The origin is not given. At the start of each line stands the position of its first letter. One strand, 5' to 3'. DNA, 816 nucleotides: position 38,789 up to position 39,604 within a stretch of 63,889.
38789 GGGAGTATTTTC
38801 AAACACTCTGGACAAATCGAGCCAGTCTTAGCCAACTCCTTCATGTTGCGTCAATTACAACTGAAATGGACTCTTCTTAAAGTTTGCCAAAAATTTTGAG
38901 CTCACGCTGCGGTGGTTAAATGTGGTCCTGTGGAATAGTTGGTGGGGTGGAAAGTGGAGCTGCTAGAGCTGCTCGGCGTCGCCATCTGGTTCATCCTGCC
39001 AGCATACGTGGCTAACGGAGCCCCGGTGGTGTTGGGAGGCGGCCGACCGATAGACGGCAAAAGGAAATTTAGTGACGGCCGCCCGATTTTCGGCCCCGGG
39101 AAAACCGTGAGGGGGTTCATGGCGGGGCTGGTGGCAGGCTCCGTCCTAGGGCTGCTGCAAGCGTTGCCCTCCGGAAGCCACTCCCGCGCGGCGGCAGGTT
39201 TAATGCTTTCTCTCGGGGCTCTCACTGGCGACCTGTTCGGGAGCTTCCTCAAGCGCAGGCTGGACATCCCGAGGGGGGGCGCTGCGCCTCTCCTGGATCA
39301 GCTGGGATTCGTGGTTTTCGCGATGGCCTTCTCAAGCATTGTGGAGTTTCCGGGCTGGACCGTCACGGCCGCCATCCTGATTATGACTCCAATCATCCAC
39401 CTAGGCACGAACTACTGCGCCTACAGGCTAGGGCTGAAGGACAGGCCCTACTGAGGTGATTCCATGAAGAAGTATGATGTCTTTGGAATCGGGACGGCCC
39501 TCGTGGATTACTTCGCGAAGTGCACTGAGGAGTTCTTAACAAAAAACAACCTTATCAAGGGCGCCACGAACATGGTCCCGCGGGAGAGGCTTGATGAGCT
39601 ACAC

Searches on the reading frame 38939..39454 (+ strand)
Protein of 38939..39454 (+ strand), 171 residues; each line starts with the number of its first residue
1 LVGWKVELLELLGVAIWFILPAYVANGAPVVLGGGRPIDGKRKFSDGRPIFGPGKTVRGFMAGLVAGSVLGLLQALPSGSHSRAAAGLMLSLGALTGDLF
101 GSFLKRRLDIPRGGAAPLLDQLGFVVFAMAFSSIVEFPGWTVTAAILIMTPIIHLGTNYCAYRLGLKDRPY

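Call 29: search_protein_families(library=pfam, proteins=[window:38939-39454:+], max_evalue=0.00001)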
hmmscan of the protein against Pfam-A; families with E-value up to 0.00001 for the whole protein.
window:38939-39454:+ (171 aa): 2 families
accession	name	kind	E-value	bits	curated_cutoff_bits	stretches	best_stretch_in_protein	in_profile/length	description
PF01864.22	CarS-like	-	1.5e-45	155.7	22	1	9-171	2-175/175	CDP-archaeol synthase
PF01148.25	CTP_transf_1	-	1.3e-07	32.2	24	1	49-110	164-230/264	Cytidylyltransferase family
